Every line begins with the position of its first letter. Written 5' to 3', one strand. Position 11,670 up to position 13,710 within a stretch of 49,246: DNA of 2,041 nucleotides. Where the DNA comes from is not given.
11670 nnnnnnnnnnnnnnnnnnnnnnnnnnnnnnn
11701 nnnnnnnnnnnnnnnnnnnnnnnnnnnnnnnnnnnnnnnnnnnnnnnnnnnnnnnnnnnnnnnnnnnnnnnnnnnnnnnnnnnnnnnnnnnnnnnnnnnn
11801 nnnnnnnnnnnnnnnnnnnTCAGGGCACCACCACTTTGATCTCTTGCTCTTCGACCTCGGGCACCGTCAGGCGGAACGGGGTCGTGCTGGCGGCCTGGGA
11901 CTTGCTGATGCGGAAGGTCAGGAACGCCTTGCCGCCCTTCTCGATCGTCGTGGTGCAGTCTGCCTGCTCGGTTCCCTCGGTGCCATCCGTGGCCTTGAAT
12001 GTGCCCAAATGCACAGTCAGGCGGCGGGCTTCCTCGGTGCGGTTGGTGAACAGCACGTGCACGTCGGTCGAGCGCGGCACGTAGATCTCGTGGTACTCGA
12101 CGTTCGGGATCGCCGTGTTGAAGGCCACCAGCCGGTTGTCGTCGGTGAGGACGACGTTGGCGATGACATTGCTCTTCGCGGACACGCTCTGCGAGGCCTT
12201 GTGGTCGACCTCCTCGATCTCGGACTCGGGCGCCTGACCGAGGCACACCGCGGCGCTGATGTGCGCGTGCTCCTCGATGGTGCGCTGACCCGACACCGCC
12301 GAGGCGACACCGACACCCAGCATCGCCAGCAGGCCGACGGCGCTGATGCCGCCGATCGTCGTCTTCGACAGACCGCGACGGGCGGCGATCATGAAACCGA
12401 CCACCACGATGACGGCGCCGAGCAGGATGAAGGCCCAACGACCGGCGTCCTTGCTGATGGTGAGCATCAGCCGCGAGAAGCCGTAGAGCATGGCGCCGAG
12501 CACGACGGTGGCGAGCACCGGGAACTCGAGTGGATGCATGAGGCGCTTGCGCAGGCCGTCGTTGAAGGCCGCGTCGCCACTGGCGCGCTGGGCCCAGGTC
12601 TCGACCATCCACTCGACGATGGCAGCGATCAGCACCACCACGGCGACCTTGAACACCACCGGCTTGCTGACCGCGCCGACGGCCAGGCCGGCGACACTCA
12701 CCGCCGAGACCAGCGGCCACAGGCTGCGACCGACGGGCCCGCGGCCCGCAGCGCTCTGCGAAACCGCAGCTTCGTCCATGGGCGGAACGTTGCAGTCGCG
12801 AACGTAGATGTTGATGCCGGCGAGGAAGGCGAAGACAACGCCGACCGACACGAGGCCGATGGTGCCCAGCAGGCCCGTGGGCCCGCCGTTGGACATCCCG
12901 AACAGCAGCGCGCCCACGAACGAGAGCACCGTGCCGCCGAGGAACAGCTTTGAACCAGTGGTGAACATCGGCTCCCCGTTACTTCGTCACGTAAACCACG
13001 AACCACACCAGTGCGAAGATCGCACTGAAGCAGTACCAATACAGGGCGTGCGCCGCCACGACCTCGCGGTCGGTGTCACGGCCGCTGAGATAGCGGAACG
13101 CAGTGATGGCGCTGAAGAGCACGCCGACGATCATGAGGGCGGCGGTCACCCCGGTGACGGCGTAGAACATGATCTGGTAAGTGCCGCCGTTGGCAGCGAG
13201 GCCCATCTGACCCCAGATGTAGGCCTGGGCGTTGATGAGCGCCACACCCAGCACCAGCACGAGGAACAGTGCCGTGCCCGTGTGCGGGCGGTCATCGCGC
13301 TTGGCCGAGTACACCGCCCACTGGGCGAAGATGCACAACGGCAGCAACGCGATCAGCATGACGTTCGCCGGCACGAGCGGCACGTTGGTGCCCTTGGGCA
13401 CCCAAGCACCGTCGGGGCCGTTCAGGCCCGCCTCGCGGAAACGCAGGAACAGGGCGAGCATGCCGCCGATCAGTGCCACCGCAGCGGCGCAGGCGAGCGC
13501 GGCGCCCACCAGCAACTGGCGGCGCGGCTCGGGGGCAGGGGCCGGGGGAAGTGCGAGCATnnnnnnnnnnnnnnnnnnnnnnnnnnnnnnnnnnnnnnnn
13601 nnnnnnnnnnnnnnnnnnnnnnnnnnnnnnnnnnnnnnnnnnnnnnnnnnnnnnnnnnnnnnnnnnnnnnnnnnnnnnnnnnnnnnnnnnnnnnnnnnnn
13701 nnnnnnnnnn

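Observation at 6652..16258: Nine-gene co-directional oxidase array with a three-gene ligand-less 'shadow oxidase' module between ctaB and ctaCDEF-ctaG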

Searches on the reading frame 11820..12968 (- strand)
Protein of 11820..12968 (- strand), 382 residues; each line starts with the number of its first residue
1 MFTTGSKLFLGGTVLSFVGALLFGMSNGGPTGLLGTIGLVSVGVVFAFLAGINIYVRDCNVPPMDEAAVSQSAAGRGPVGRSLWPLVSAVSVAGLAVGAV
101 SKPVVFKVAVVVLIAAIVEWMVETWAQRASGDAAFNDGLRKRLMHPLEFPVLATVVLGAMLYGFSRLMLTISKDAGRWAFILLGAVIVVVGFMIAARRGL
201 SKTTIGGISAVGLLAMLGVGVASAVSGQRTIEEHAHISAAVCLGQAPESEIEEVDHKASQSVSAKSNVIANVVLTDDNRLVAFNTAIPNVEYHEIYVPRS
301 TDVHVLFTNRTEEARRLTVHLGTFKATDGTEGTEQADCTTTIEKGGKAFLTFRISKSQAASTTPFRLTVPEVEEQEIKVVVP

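Call 4: search_protein_families(library=pfam, proteins=[window:11820-12968:-], max_evalue=0.01)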
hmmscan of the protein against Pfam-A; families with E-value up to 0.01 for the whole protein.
window:11820-12968:- (382 aa): 1 family
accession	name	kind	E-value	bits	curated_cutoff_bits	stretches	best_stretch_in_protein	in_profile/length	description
PF12270.13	Cyt_c_ox_IV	-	0.00056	20.4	26.9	1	6-124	5-126/132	Cytochrome c oxidase subunit IV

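Call 5: search_protein_families(library=ncbifam, proteins=[window:11820-12968:-], max_evalue=0.01)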
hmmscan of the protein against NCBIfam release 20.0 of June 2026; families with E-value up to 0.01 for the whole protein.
window:11820-12968:- (382 aa): 0 families

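Call 16: find_homologous_proteins(query=window:11820-12968:-, max_evalue=0.001)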
Query window:11820-12968:- (382 aa): 388 proteins with E <= 0.001 among 8000 candidates; the best 120 are listed.
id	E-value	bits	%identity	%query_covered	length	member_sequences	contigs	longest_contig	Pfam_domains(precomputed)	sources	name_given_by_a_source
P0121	2.7e-240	815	99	100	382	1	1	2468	-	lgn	-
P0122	1.8e-237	805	98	100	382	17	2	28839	-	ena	-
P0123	1.2e-224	763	91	100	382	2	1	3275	-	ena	-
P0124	4.1e-217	738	89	100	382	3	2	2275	PF12270.14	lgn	-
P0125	8.4e-172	589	70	100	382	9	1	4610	-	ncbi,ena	-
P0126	1.5e-171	588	70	100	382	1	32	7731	-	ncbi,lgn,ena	-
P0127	1.0e-170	586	69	100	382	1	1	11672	-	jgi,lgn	jgi:hypothetical protein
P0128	1.7e-170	585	69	100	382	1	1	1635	-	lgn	-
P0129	3.4e-170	584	69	100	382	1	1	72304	-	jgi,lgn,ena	jgi:hypothetical protein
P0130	6.9e-170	583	70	100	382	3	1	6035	-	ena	-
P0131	2.9e-164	564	68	100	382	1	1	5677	-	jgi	jgi:hypothetical protein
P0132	6.9e-164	563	68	100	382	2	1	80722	-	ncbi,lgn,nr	ncbi:MAG: hypothetical protein HY828_09965 [Actinobacteria bacterium]|nr:hypothetical protein [Actin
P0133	1.0e-163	563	68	100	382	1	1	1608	-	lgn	-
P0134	3.1e-163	561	67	100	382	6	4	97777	-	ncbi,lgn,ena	-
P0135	2.9e-162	558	67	100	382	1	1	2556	-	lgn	-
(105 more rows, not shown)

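Call 26: predict_structure(alignment_id=A3)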
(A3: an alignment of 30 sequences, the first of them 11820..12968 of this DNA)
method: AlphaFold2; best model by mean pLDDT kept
length: 382 residues; sequences in the alignment: 30
mean_pLDDT: 60.0   pTM: 0.33
mean pLDDT of the five models: 60.0, 59.5, 58.8, 55.4, 50.2
residues with pLDDT >= 90: 0; 70-90: 111; 50-70: 181; < 50: 90
segments of 3 or more residues with pLDDT < 50: 1-4, 59-65, 67-83, 129-132, 143-150, 199-201, 218-246, 263-265
pLDDT, mean of each block of 10 residues (from residue 1): 52 77 73 70 74 57 44 38 51 52 53 60 53 52 47 59 59 61 68 54 52 49 38 33 51 58 58 83 76 77 79 78 55 60 75 60 68 75 67
secondary structure, 60 per line:
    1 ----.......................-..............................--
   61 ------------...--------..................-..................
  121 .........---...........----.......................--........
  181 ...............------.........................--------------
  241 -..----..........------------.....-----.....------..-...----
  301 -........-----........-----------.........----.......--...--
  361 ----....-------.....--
elements in order: H5-27 H29-58 H84-101 H103-129 H133-143 H148-170 H173-195 H202-226 H248-257 E270-274 E280-284 E294-296 E302-309 E315-322 E334-342 E347-353 E365-368 E376-380

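Call 31: fold_search(model_id=the predicted structure, library=pdb)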
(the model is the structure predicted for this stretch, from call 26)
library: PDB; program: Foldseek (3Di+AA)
matches with E <= 10: 869; with E <= 0.001: 138
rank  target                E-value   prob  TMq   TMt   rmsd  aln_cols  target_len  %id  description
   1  4hcf_B                1.2e-05  1.00  0.21  0.72   5.2       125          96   17  Crystal Structure of Uncharacterized Cupredoxin-like Domain Protein Cupredoxin_1 with Copper Bound from Bacillus anthr (released 2012-10-17)
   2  4hcg_B                2.6e-05  1.00  0.19  0.73   5.9       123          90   19  Uncharacterized Cupredoxin-like Domain Protein Cupredoxin_1 with Zinc bound from Bacillus anthracis (released 2012-10-17)
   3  4hcf_A                4.2e-05  1.00  0.18  0.69   5.7       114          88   15  Crystal Structure of Uncharacterized Cupredoxin-like Domain Protein Cupredoxin_1 with Copper Bound from Bacillus anthr (released 2012-10-17)
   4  4hcg_A                5.6e-05  1.00  0.20  0.71   6.2       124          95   15  Uncharacterized Cupredoxin-like Domain Protein Cupredoxin_1 with Zinc bound from Bacillus anthracis (released 2012-10-17)
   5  4hci_B                6.3e-05  1.00  0.19  0.71   6.1       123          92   17  Uncharacterized Cupredoxin-like Domain Protein Cupredoxin_1 from Bacillus anthracis (released 2012-10-17)
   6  4hci_A                1.1e-04  1.00  0.18  0.69   5.6       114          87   15  Uncharacterized Cupredoxin-like Domain Protein Cupredoxin_1 from Bacillus anthracis (released 2012-10-17)
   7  6kol                  1.9e-04  1.00  0.21  0.58   5.8       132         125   12  Crystal structure of auracyanin from photosynthetic bacterium Roseiflexus castenholzii (released 2020-01-29)
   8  9rc3_A                2.0e-04  1.00  0.19  0.16   8.5       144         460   15  Laccase (multicopper oxidase) from Pediococcus pentosaceus 4618 co-crystallized with Silver Nitrate (released 2025-11-19)
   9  9rcm                  2.1e-04  1.00  0.18  0.14   8.1       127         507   16  Laccase (multicopper oxidase) from Pediococcus pentosaceus 4618 mutant E451L co-crystallized with Copper Chloride (released 2025-11-19)
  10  5fc9_A                2.2e-04  1.00  0.19  0.60   6.4       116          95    9  Novel Purple Cupredoxin from Nitrosopumilus maritimus (released 2016-05-11)
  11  7pen_D                2.5e-04  1.00  0.20  0.27   7.9       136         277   16  Crystal Structure of Two-Domain Laccase mutant Y230A from Streptomyces griseoflavus (released 2022-01-19)
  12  7wgu_B                2.6e-04  1.00  0.18  0.19   5.2       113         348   13  Crystal structure of metal-binding protein EfeO from Escherichia coli (released 2022-12-14)
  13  4wtq_A                2.6e-04  1.00  0.20  0.28   7.4       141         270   13  Structure of the Ssl1 laccase mutant M295L (released 2015-12-23)
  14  9rc6_A                2.6e-04  1.00  0.19  0.16   8.2       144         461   14  Laccase (multicopper oxidase) from Pediococcus pentosaceus 4618 mutant Y471L co-crystallized with Copper Chloride (released 2025-11-19)
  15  7pes_A                2.8e-04  1.00  0.20  0.27   7.7       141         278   13  Crystal Structure of Two-Domain Laccase mutant M199G from Streptomyces griseoflavus (released 2022-01-19)
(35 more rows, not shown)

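Call 32: search_protein_families(library=pfam, alignment_id=A3, max_evalue=1)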
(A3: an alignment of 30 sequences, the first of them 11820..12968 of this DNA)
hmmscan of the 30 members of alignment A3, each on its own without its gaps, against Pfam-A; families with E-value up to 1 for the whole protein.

A. member 1, window:11820-12968:- (382 aa): 1 family
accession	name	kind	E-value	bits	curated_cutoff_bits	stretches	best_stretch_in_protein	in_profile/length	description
PF12270.13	Cyt_c_ox_IV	-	0.00056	20.4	26.9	1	6-124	5-126/132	Cytochrome c oxidase subunit IV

B. families by the number of members that match (of 30 scanned): 22 families
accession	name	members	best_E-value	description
PF12270.13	Cyt_c_ox_IV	12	0.00021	Cytochrome c oxidase subunit IV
PF11833.13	CPP1-like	5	0.036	Protein CHAPERONE-LIKE PROTEIN OF POR1-like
PF12412.13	DUF3667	4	0.15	Protein of unknown function (DUF3667)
PF13567.11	DUF4131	4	0.15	Domain of unknown function (DUF4131)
PF04123.18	DUF373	3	0.0041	Domain of unknown function (DUF373)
PF19747.4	DUF6234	2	0.00066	Family of unknown function (DUF6234)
PF19529.4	DUF6057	2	0.046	Family of unknown function (DUF6057)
PF13624.11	SurA_N_3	2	0.13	SurA-like N-terminal domain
PF12301.13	CD99L2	2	0.39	CD99 antigen like protein 2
PF12670.12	DUF3792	1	0.003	Protein of unknown function (DUF3792)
PF01284.28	MARVEL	1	0.018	Membrane-associating domain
PF19721.4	DUF6215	1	0.023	Family of unknown function (DUF6215)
PF23933.1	DUF7269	1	0.032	Family of unknown function (DUF7269)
PF13473.12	Cupredoxin_1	1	0.06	Cupredoxin-like domain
PF14461.11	Prok-E2_B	1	0.068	Prokaryotic E2 family B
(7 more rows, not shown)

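Call 34: search_solved_structures(query=A3, max_evalue=10, show_alignments=2)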
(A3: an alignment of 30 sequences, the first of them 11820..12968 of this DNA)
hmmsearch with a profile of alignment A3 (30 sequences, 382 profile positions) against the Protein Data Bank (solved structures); distinct sequences matched with E-value up to 10: 0.
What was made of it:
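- On Actinobacterial oxidase subunit IV (PF12270, CtaF): The PDB profile search found nothing (call 34).
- Tried and rejected: A PDB sequence search with the X profile gave 0 hits (call 34).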

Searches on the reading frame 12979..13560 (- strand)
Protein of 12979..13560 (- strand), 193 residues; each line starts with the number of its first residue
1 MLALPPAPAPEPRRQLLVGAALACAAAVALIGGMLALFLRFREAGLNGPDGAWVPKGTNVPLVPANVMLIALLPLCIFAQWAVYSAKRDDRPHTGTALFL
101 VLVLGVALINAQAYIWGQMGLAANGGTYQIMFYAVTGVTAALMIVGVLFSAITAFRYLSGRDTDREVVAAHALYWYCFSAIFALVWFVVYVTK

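Call 4: search_protein_families(library=pfam, proteins=[window:12979-13560:-], max_evalue=0.01)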
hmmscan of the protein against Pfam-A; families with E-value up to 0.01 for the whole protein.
window:12979-13560:- (193 aa): 3 families
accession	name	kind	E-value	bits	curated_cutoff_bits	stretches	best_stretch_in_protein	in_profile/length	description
PF00510.24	COX3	-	3e-08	34.3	23.8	1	52-191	112-251/258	Cytochrome c oxidase subunit III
PF20159.5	YidB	-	0.0041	17.8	24.3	1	18-67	36-85/132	YidB-like protein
PF07178.16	TraL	-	0.0098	16.6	24.4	1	130-180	24-74/90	TraL protein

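Call 5: search_protein_families(library=ncbifam, proteins=[window:12979-13560:-], max_evalue=0.01)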
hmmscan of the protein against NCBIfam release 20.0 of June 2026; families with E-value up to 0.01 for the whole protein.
window:12979-13560:- (193 aa): 1 family
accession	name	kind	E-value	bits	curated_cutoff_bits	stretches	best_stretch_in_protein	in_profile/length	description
NF050119.1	aa3_CtaE_Actin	exception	2.7e-10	40.8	190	1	18-192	13-189/190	aa3-type cytochrome oxidase subunit III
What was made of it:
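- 12979..13560 (-): III': subunit III-like protein (193 aa, 5 TM), start overlapping the I' stop by 1 nt. NCBIfam aa3_CtaE_Actin at E 2.7e-10 (calls 4, 5).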

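Call 37: search_solved_structures(query=window:12979-13560:-, max_evalue=1)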
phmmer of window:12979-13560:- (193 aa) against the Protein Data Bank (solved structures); distinct sequences matched with E-value up to 1: 28.
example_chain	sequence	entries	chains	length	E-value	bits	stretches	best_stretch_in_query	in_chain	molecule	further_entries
9w2z_C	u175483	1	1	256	3.9e-11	46.2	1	13-191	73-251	Cytochrome c oxidase subunit 3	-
8d4t_P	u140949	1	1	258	4e-11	46.2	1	13-191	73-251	Cytochrome c oxidase subunit 3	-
5b1b_C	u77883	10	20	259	4e-11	46.2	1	13-191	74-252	Cytochrome c oxidase subunit 3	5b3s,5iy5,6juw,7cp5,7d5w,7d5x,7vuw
5xdx_C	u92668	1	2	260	4.1e-11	46.2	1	13-191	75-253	Cytochrome c oxidase subunit 3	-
1v54_C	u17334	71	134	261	4.1e-11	46.1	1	13-191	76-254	Cytochrome c oxidase polypeptide III | Cytochrome c oxidase subunit 3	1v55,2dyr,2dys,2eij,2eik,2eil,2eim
1occ_C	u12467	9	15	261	6.9e-11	45.4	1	13-191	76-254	CYTOCHROME C OXIDASE | Cytochrome c oxidase subunit 3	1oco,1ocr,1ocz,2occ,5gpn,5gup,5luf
9fks_i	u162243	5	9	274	2.6e-10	43.5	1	49-191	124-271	cytochrome-c oxidase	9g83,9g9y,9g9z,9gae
1qle_C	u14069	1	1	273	1e-09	41.6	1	49-191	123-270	CYTOCHROME C OXIDASE POLYPEPTIDE III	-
7ate_C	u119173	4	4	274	1e-09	41.6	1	49-191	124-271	Cytochrome c oxidase subunit 3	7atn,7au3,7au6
5j4z_BC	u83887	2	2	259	2.3e-09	40.4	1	13-191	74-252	Cytochrome c oxidase subunit 3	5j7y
8zo8_C3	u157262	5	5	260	2.6e-09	40.3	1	28-191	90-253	Cytochrome c oxidase subunit 3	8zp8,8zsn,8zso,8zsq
8ugh_4C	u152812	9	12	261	2.7e-09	40.2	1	28-191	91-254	Cytochrome c oxidase subunit 3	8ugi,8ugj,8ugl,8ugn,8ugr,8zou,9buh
7o37_c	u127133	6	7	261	3.8e-09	39.7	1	14-191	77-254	Cytochrome c oxidase subunit 3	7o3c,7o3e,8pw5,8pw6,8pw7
5z62_C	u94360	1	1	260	8.9e-08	35.3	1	12-191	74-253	Cytochrome c oxidase subunit 3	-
9i6f_C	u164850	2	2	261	9e-08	35.3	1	12-191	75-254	Cytochrome c oxidase subunit 3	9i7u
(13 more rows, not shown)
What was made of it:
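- Closest known: A-family caa3/aa3 cytochrome c oxidase core. Same: III' is a 5-TM subunit III (calls 5, 37).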
